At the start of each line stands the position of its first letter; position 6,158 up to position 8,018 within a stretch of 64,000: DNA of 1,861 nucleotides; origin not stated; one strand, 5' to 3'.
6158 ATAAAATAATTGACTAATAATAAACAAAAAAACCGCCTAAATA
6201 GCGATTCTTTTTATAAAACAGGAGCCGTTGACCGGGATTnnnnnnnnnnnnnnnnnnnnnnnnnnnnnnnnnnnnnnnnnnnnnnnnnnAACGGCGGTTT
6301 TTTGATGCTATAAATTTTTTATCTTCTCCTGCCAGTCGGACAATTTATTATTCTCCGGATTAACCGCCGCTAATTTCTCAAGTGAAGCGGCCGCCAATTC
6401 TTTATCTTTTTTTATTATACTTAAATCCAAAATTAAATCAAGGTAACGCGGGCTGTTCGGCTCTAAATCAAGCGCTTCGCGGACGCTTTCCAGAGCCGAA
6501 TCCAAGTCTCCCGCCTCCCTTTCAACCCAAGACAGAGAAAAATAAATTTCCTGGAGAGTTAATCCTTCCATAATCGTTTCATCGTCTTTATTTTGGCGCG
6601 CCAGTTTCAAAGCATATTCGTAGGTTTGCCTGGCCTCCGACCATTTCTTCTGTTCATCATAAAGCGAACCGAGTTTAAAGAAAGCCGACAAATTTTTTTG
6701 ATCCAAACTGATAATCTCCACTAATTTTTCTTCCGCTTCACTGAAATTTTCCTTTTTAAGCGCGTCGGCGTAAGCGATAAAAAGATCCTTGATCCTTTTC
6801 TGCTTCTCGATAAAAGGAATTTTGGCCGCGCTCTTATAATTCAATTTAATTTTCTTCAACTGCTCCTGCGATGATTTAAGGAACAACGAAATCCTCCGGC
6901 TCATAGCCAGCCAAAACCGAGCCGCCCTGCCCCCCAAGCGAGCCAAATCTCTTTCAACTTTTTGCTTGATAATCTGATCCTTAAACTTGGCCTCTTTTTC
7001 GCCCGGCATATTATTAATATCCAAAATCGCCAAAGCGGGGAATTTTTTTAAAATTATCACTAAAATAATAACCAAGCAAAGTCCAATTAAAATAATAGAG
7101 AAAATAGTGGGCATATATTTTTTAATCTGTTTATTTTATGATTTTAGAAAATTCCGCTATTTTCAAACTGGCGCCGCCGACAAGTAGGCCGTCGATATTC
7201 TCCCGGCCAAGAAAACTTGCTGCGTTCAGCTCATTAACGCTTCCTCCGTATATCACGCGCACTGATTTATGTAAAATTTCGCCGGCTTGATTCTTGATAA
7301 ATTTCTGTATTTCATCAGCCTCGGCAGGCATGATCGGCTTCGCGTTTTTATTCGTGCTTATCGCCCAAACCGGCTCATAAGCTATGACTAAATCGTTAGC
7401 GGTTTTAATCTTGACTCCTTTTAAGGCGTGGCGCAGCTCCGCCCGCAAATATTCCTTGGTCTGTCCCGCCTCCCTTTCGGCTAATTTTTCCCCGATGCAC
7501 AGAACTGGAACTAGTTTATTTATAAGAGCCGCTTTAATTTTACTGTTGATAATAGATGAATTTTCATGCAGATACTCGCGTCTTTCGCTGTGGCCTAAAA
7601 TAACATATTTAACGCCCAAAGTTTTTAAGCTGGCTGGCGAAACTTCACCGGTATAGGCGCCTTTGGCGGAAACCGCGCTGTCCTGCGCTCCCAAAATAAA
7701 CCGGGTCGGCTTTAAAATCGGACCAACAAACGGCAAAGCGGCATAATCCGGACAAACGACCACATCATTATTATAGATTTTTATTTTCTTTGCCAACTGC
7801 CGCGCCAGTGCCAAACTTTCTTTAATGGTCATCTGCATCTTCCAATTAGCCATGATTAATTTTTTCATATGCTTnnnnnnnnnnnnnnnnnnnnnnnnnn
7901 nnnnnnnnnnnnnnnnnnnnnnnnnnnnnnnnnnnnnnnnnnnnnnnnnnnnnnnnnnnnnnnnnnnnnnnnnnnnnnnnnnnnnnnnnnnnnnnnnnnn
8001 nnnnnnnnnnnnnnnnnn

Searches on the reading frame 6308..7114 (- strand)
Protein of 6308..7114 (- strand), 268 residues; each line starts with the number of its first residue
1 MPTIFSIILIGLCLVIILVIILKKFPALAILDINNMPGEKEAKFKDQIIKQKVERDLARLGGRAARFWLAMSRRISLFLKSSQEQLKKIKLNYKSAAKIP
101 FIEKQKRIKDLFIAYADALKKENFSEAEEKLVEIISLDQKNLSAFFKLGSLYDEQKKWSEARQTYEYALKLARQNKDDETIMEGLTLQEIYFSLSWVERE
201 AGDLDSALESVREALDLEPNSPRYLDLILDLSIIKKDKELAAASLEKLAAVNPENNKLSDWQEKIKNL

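Call 8: search_protein_families(library=pfam, proteins=[window:6308-7114:-], max_evalue=0.01)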
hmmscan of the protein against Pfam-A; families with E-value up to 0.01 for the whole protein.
window:6308-7114:- (268 aa): 16 families
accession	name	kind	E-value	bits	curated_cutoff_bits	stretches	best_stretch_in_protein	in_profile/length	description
PF07719.23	TPR_2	-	4.4e-13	48.7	27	2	144-175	3-34/34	Tetratricopeptide repeat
PF13181.12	TPR_8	-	1.3e-08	34.8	25.7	0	189-220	2-33/34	Tetratricopeptide repeat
PF13432.12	TPR_16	-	7.5e-08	33.1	32.7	1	117-175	6-64/65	Tetratricopeptide repeat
PF13424.12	TPR_12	-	4.8e-07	30.3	30.1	0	142-174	45-77/77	Tetratricopeptide repeat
PF00515.34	TPR_1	-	7.9e-07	29.1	27.8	1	144-175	3-34/34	Tetratricopeptide repeat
PF14559.12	TPR_19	-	9.4e-07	29.5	25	1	118-174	1-57/68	Tetratricopeptide repeat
PF13414.12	TPR_11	-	3.4e-06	27.1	26.8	0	198-223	4-29/42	TPR repeat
PF17874.7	TPR_MalT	-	7.4e-06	25.9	45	1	124-218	63-152/336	MalT-like TPR region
PF13174.12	TPR_6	-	8.2e-06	26.6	26.3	1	144-168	2-26/33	Tetratricopeptide repeat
PF23914.1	TPR_CcmH_CycH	-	1.1e-05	25.8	42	0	113-176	88-155/158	Cytochrome c-type biogenesis protein H TPR domain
PF13431.12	TPR_17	-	2e-05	25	24.4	0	133-163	4-34/34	Tetratricopeptide repeat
PF13428.12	TPR_14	-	3.3e-05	24.6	23.5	0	190-225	3-38/44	Tetratricopeptide repeat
PF13176.12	TPR_7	-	0.00039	20.7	27.9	1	145-178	2-35/36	Tetratricopeptide repeat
PF12862.13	ANAPC5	-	0.0013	19.2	23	1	112-181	2-77/91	Anaphase-promoting complex subunit 5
PF25063.1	ARM_TT21_C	-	0.0036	17.6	35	0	83-176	68-163/209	Tetratricopeptide repeat protein 21 C-terminal ARM domain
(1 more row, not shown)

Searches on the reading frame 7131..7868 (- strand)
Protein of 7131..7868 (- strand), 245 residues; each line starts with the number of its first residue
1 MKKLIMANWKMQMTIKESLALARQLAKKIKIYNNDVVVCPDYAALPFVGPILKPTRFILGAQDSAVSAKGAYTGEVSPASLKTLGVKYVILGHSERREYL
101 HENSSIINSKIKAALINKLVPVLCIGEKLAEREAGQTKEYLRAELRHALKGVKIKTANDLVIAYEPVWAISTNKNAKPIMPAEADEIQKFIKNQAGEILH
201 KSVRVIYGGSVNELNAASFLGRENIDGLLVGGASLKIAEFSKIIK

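Call 8: search_protein_families(library=pfam, proteins=[window:7131-7868:-], max_evalue=0.01)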
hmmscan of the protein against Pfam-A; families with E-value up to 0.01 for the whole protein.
window:7131-7868:- (245 aa): 1 family
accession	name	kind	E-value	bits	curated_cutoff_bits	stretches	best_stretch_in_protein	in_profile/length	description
PF00121.24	TIM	-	6.8e-77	258.7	20.1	1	3-245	1-243/245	Triosephosphate isomerase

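Call 20: find_encoding_contigs(protein=window:7131-7868:-, flank=4000, max_places=10)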
Protein window:7131-7868:- (245 aa): 4 contigs read that carry it; 3 places shown.
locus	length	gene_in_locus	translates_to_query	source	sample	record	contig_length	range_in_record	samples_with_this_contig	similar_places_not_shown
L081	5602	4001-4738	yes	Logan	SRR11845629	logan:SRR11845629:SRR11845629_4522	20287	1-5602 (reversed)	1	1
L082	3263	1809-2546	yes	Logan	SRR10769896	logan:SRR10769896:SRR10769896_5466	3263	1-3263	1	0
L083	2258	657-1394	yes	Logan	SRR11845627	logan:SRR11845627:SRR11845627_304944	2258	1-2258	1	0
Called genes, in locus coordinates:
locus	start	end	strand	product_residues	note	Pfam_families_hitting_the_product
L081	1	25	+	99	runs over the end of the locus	-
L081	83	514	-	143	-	PF02681:DUF212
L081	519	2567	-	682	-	PF02518:HATPase_c, PF00204:DNA_gyraseB, PF01751:Toprim, PF00986:DNA_gyraseB_C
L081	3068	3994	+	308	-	PF01073:3Beta_HSD, PF01370:Epimerase, PF02719:Polysacc_synt_2, PF04321:RmlD_sub_bind, PF07993:NAD_binding_4 (faint), PF13460:NAD_binding_10 (weak), PF16363:GDP_Man_Dehyd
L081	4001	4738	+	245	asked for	PF00121:TIM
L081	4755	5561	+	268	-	PF13432:TPR_16 (faint), PF13174:TPR_6 (faint), PF23914:TPR_CcmH_CycH (faint), PF00515:TPR_1 (faint), PF07719:TPR_2 (faint), PF13181:TPR_8 (faint), PF13424:TPR_12 (faint), PF17874:TPR_MalT (weak), +2 more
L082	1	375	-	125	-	?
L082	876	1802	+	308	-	PF01073:3Beta_HSD, PF01370:Epimerase, PF02719:Polysacc_synt_2, PF04321:RmlD_sub_bind, PF07993:NAD_binding_4 (faint), PF13460:NAD_binding_10 (weak), PF16363:GDP_Man_Dehyd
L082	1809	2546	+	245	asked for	PF00121:TIM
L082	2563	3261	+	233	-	?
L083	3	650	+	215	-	?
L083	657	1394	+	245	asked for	PF00121:TIM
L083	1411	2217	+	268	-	PF13432:TPR_16 (faint), PF13174:TPR_6 (faint), PF23914:TPR_CcmH_CycH (faint), PF00515:TPR_1 (faint), PF07719:TPR_2 (faint), PF13181:TPR_8 (faint), PF13424:TPR_12 (faint), PF17874:TPR_MalT (weak), +2 more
